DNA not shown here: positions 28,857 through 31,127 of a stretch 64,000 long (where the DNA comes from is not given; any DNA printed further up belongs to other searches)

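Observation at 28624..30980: Cobalamin riboswitch with its own terminator controls a sodium:solute-symporter-family gene (candidate new B12-responsive transporter)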

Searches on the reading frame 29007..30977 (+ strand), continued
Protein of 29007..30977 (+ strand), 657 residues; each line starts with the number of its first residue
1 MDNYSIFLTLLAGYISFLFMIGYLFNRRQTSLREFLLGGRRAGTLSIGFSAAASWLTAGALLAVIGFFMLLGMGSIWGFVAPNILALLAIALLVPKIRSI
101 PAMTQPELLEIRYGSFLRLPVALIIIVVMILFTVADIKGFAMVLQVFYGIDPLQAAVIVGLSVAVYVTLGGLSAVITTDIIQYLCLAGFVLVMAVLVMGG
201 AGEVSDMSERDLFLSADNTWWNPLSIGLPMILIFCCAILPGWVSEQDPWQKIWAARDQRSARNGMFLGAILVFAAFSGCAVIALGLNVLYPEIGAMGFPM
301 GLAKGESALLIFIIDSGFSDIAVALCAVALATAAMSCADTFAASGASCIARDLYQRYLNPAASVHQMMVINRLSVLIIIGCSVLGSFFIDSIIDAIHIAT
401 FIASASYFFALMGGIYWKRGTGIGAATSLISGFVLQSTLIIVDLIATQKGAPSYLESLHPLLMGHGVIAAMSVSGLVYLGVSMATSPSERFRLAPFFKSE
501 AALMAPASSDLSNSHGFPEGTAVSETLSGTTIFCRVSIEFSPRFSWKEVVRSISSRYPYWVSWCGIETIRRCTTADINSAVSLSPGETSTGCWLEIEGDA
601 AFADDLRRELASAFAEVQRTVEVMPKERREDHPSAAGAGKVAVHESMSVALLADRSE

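Call 69: search_protein_families(library=pfam, proteins=[L006:28-1377:+, L014:1364-2032:+, L006:2186-2506:+, L006:2590-3159:+, L006:3203-3850:+, L006:4037-4696:+, L006:7064-7807:-, L007:325-1170:+, L007:2059-3099:+, L007:3239-3910:-], max_evalue=0.0001)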
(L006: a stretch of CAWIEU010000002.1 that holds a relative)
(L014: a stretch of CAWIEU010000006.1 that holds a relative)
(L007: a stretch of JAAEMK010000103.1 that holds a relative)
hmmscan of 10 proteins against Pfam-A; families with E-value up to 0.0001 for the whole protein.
L006:28-1377:+ (450 aa): 2 families
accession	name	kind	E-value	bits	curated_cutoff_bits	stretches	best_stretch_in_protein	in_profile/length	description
PF07730.19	HisKA_3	-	3.6e-15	56.7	24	1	290-355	1-66/68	Histidine kinase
PF13185.12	GAF_2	-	9.7e-11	42.5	28.6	1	126-265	3-133/136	GAF domain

L014:1364-2032:+ (223 aa): 2 families
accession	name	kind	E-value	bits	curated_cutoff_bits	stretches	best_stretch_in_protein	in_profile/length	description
PF00072.30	Response_reg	-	1e-25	90.5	30.2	1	5-116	1-110/111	Response regulator receiver domain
PF00196.25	GerE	-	3.4e-14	52.6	23.5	1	152-207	2-57/57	Bacterial regulatory proteins, luxR family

L006:2186-2506:+ (107 aa): 0 families

L006:2590-3159:+ (190 aa): 1 family
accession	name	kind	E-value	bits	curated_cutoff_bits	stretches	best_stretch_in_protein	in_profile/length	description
PF00578.27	AhpC-TSA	-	1.9e-07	31.5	26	1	52-145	10-98/124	AhpC/TSA family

L006:3203-3850:+ (216 aa): 2 families
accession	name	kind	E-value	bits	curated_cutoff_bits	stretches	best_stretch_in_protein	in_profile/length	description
PF00578.27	AhpC-TSA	-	1e-32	113.2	26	1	68-194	1-124/124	AhpC/TSA family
PF08534.16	Redoxin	-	1.3e-19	70.9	26.6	1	67-200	1-137/148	Redoxin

L006:4037-4696:+ (220 aa): 1 family
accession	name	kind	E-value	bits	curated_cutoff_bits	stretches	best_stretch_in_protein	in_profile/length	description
PF03205.20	MobB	-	6.5e-33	113.9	26.6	1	4-133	1-132/133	Molybdopterin guanine dinucleotide synthesis protein B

L006:7064-7807:- (248 aa): 1 family
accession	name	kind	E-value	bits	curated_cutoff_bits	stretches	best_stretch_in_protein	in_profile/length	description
PF00194.26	Carb_anhydrase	-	2.9e-43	148.8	27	1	36-247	2-251/254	Eukaryotic-type carbonic anhydrase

L007:325-1170:+ (282 aa): 2 families
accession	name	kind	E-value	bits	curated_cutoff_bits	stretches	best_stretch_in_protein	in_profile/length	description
PF08668.18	HDOD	-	2.2e-53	181.1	22.9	1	15-208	2-194/196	HDOD domain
PF01966.28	HD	-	1.2e-07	32.5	22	1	113-232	5-116/116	HD domain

L007:2059-3099:+ (347 aa): 2 families
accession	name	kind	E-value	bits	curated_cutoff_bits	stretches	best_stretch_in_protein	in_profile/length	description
PF01339.22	CheB_methylest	-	2.5e-64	216.6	24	1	163-340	1-173/174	CheB methylesterase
PF00072.30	Response_reg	-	1.6e-21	77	30.2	1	7-111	1-102/111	Response regulator receiver domain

L007:3239-3910:- (224 aa): 1 family
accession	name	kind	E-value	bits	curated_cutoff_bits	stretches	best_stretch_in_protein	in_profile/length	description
PF03692.20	CxxCxxCC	-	1.5e-05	26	23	1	29-127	2-68/85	Putative zinc- or iron-chelating domain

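Call 70: find_related_loci(query=A1, collection=metagenome_contigs, flank=6000)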
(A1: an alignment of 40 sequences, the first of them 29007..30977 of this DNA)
Query A1 (657 aa) in metagenome_contigs; peptide patterns used: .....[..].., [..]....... (x = any residue, [..] = any of these).
234 stretches matched a pattern; 97 encode a relative of the query (tblastn E <= 1e-3); the best 80 are kept; 80 distinct loci.
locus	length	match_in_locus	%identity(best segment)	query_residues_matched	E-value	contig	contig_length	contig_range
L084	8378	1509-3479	81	1-657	0e+0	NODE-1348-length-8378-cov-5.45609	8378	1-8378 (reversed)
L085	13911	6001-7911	61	1-636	0e+0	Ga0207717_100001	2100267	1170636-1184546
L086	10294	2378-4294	59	1-628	0e+0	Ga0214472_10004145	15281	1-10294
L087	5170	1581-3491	59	1-631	0e+0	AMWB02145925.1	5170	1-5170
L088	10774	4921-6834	58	1-632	0e+0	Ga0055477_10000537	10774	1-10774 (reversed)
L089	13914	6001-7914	58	1-632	0e+0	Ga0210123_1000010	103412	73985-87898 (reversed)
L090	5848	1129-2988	60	18-627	0e+0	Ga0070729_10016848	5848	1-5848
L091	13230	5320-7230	59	1-631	0e+0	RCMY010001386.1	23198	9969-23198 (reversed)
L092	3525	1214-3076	58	1-622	0e+0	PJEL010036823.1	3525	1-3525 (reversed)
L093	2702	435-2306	58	1-622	0e+0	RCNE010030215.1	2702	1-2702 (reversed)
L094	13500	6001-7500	68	1-500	0e+0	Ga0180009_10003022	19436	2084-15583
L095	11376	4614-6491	53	1-622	0e+0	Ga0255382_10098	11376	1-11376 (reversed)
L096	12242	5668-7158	65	1-497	0e+0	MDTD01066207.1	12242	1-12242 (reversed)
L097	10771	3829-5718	53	1-624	0e+0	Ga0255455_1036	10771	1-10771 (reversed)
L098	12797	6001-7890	53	1-624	0e+0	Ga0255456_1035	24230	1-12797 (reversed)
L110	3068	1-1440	70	22-501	0e+0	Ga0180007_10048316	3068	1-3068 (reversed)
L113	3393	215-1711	65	1-499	0e+0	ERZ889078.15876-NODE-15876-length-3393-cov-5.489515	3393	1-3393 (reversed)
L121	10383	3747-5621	53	1-617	0e+0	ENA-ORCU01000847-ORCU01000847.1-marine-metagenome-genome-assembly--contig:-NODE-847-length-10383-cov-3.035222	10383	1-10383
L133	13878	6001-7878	51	1-618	0e+0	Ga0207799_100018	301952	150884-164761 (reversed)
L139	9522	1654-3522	44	1-624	7e-163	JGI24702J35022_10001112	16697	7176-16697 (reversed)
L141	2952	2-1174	64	119-514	4e-166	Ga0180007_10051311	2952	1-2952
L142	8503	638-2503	44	1-624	7e-157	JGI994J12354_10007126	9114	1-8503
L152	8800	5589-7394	40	7-618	1e-130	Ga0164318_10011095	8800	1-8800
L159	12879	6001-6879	63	208-500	7e-114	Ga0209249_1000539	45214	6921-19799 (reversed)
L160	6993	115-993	63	208-500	6e-114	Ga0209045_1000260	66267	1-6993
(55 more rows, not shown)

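Call 73: search_protein_families(library=ncbifam, proteins=[L139:3605-4894:+, L121:1396-2517:+, L121:2517-3536:+, L025:3749-4720:+, L139:720-1481:-, L142:2646-3149:-, L097:5876-6310:+, L133:3465-5366:+, L152:7409-8488:-], max_evalue=0.00001)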
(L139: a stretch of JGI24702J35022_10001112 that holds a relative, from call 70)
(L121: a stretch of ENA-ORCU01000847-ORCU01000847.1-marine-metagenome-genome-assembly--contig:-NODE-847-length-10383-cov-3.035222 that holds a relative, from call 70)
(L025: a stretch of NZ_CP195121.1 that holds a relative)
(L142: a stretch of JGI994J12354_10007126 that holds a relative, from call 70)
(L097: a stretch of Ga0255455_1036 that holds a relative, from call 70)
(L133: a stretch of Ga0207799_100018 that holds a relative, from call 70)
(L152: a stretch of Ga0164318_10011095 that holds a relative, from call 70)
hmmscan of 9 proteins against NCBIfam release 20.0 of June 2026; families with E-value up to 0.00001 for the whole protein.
L139:3605-4894:+ (430 aa): 4 families
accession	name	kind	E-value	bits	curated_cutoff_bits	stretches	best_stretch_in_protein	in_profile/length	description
NF009895.0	PRK13352.1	equivalog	7.3e-184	611.5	410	1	1-428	2-428/430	phosphomethylpyrimidine synthase ThiC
TIGR00190.1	thiC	equivalog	1.4e-179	597.3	460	1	1-419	1-420/423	phosphomethylpyrimidine synthase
TIGR04386.1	ThiC_like_1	exception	1.3e-153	511.8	700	1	3-420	2-423/426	B12 lower ligand biosynthesis ThiC-like protein BzaB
NF006763.1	PRK09284.1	equivalog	3.9e-131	438.3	650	1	22-418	161-561/564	phosphomethylpyrimidine synthase ThiC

L121:1396-2517:+ (374 aa): 2 families
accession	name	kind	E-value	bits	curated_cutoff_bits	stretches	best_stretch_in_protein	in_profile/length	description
NF000996.0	PRK00105.1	subfamily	3.4e-126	421.2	306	1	8-366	4-348/350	nicotinate-nucleotide--dimethylbenzimidazole phosphoribosyltransferase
TIGR03160.1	cobT_DBIPRT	equivalog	1.4e-124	415.7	319.3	1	18-364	1-334/334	nicotinate-nucleotide--dimethylbenzimidazole phosphoribosyltransferase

L121:2517-3536:+ (340 aa): 3 families
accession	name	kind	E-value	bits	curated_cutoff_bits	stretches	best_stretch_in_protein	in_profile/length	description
TIGR02716.1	C20_methyl_CrtF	equivalog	1.9e-13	50.2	276.1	1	28-280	6-257/306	bacteriochlorophyllide d C-20 methyltransferase BchU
NF053543.1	FlxJ_fam_MTase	equivalog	2.9e-07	29.7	560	1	171-296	179-304/352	FlxJ family methyltransferase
NF043040.1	corrin_prot_MT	hypoth_equivalog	1.4e-06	27.9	180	1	145-314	15-186/216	corrinoid protein-associated methyltransferase CpaM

L025:3749-4720:+ (324 aa): 29 families (the best 25 are shown)
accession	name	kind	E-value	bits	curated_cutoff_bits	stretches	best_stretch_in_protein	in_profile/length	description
TIGR03961.1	rSAM_PTO1314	hypoth_equivalog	5.3e-40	137.7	306.05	1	10-317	10-316/332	PTO1314 family radical SAM protein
TIGR04347.1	pseudo_SAM_Halo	equivalog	3.1e-22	79.4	525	1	18-219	34-240/390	TIGR04347 family pseudo-SAM/SPASM protein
TIGR02668.1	moaA_archaeal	equivalog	1e-21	77.2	325.25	1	27-274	14-275/303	GTP 3',8-cyclase MoaA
NF001199.0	PRK00164.2-1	equivalog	5.3e-19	68.5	231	1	28-275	17-278/308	GTP 3',8-cyclase MoaA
TIGR04546.1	rSAM_ahbC_deAc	equivalog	1.5e-18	66.8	650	1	14-193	31-219/390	12,18-didecarboxysiroheme deacetylase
TIGR02109.1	PQQ_syn_pqqE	equivalog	3.6e-18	65.6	381.35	1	21-182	5-175/358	pyrroloquinoline quinone biosynthesis protein PqqE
TIGR04317.1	W_rSAM_matur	equivalog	1.2e-17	64.1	380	1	29-182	10-177/349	tungsten cofactor oxidoreductase radical SAM maturase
TIGR02666.1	moaA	equivalog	6.7e-17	61.5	284.05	1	28-185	15-189/336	GTP 3',8-cyclase MoaA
TIGR04051.1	rSAM_NirJ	equivalog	3.7e-16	59.1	515.45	1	29-182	8-169/354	heme d1 biosynthesis radical SAM protein NirJ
TIGR04545.1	rSAM_ahbD_hemeb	equivalog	5.7e-16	58.9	500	1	28-182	5-168/339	heme b synthase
TIGR04053.2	TIGR04053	equivalog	1.2e-14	54.4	395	1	17-183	2-180/366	TIGR04053 family radical SAM/SPASM domain-containing protein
NF045574.1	sacti_mat_StsB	exception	1.3e-14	54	625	1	27-182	100-262/466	StsB family radical SAM/SPASM domain sactipeptide maturase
TIGR04303.1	GeoRSP_rSAM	equivalog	1.7e-14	54.2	400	1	20-299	2-296/325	GeoRSP system radical SAM/SPASM protein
TIGR03962.1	mycofact_rSAM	equivalog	3.6e-13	49.4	265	1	21-305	10-309/339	mycofactocin radical SAM maturase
TIGR04054.1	rSAM_NirJ1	equivalog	6.5e-13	48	650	1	24-180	37-201/387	putative heme d1 biosynthesis radical SAM protein NirJ1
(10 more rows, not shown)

L139:720-1481:- (254 aa): 0 families

L142:2646-3149:- (168 aa): 0 families

L097:5876-6310:+ (145 aa): 0 families

L133:3465-5366:+ (634 aa): 5 families
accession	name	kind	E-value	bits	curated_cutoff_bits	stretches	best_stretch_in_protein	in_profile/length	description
TIGR03948.1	butyr_acet_CoA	equivalog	7.9e-36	123.8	674.8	1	94-430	89-435/445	butyryl-CoA:acetate CoA-transferase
NF058543.1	ActPatMycb56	equivalog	3.5e-19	68.8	460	1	458-598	132-270/317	acetyltransferase Pat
NF053666.1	BtrAceCoATfers1341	equivalog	2.4e-08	33.3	740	1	357-431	388-461/492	butyryl-CoA:acetate CoA transferase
NF053853.1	ScActCoATferScpC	equivalog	2.4e-07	29.8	500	0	386-427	419-461/493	succinyl-CoA:acetate CoA-transferase ScpC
TIGR03458.1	YgfH_subfam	subfamily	7.5e-07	28.1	658.7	0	386-427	415-457/489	succinate CoA transferase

L152:7409-8488:- (360 aa): 7 families
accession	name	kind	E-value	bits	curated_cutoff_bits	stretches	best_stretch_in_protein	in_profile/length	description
TIGR00878.1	purM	equivalog_domain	4.8e-106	354.7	236.35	1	5-335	1-329/332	phosphoribosylformylglycinamidine cyclo-ligase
TIGR03267.1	methan_mark_2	hypoth_equivalog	2.1e-12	46.7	365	1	41-186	39-169/323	methanogenesis marker 2 protein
TIGR01379.1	thiL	equivalog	1.5e-09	37.3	184.15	1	44-147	22-125/320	thiamine-phosphate kinase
TIGR02124.1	hypE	equivalog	4.2e-07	29.3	251.6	1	81-204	63-182/332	hydrogenase expression/formation protein HypE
NF004353.0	PRK05731.2-2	equivalog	1e-06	28.1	301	1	44-141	17-113/311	thiamine-phosphate kinase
NF002290.1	PRK01213.1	equivalog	2e-06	26.3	648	0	50-186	61-190/723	phosphoribosylformylglycinamidine synthase subunit PurL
TIGR01736.1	FGAM_synth_II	equivalog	2.7e-06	26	525.75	0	92-189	98-193/718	phosphoribosylformylglycinamidine synthase subunit PurL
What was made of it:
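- The L121 operon contains cobT, whose substrate is the free base (call 73).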

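Call 76: search_solved_structures(query=L139:3605-4894:+, max_evalue=1e-20)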
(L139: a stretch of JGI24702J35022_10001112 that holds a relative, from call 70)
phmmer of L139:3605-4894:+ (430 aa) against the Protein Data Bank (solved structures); distinct sequences matched with E-value up to 1e-20: 4.
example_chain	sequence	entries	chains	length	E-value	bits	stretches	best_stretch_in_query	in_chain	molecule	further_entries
4s25_A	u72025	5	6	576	1.7e-101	343.4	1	4-421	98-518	Phosphomethylpyrimidine synthase, chloroplastic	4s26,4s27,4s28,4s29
4n7q_A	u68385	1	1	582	1.7e-101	343.4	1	4-421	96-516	Phosphomethylpyrimidine synthase, chloroplastic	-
3epm_A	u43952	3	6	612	8e-96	324.7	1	25-419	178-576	Thiamine biosynthesis protein thiC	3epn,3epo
4s2a_A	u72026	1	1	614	8.1e-96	324.7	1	25-419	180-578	Phosphomethylpyrimidine synthase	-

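Call 77: search_solved_structures(query=L020:1232-2533:+, max_evalue=1e-20)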
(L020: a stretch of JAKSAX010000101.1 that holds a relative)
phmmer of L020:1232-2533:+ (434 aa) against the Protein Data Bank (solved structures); distinct sequences matched with E-value up to 1e-20: 4.
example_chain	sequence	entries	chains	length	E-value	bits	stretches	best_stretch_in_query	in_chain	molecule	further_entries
3epm_A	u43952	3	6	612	2.1e-86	293.9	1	26-425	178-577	Thiamine biosynthesis protein thiC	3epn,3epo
4s2a_A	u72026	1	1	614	2.1e-86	293.8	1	26-425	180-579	Phosphomethylpyrimidine synthase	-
4s25_A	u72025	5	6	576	5.5e-82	279.3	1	3-422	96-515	Phosphomethylpyrimidine synthase, chloroplastic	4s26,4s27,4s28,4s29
4n7q_A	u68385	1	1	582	5.6e-82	279.3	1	3-422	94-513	Phosphomethylpyrimidine synthase, chloroplastic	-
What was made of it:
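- Tried and rejected: The PDB holds only ThiC structures (calls 76, 77).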

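Call 79: find_homologous_proteins(query=L139:3605-4894:+, max_evalue=1e-50)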
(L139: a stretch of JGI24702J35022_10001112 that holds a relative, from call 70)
Query L139:3605-4894:+ (430 aa): 8000 proteins with E <= 1e-50 among 8000 candidates; the best 120 are listed.
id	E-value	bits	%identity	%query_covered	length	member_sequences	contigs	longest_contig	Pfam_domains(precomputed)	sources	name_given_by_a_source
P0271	1.1e-286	968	100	100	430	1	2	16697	PF01964.25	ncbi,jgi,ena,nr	ncbi:MAG: phosphomethylpyrimidine synthase ThiC [Methanimicrococcus sp.]|nr:phosphomethylpyrimidine 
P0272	1.0e-269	912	95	100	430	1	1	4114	PF01964.25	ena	-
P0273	1.6e-239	813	83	99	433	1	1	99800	PF01964.25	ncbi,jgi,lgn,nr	ncbi:MAG: phosphomethylpyrimidine synthase ThiC [Methanosarcinales archaeon]|jgi:phosphomethylpyrimi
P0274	9.8e-238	807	82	100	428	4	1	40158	PF01964.25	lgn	-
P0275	1.9e-237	806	81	99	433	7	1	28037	PF01964.25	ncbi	-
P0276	1.2e-235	800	81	99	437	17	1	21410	PF01964.25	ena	-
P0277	2.8e-234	796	82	99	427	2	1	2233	PF01964.25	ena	-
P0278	3.3e-232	789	80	100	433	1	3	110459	PF01964.25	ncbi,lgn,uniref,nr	ncbi:phosphomethylpyrimidine synthase ThiC [Methanimicrococcus blatticola]|uniref:Phosphomethylpyrim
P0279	3.4e-232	789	81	99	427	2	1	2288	PF01964.25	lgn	-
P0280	4.7e-232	788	81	99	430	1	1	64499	PF01964.25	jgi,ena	-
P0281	6.0e-231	785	81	100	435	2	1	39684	PF01964.25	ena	-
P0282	1.3e-230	784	80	99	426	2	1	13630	PF01964.25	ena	-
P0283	1.1e-229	780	80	99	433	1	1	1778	PF01964.25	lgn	-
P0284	1.5e-229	780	79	99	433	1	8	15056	PF01964.25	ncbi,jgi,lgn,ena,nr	ncbi:MAG: phosphomethylpyrimidine synthase ThiC [Methanimicrococcus sp.]|nr:phosphomethylpyrimidine 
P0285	2.0e-229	780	80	99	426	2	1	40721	PF01964.25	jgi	jgi:phosphomethylpyrimidine synthase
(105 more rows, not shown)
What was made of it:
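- Tried and rejected: Database names say ThiC for the Methanimicrococcus gene (call 79).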
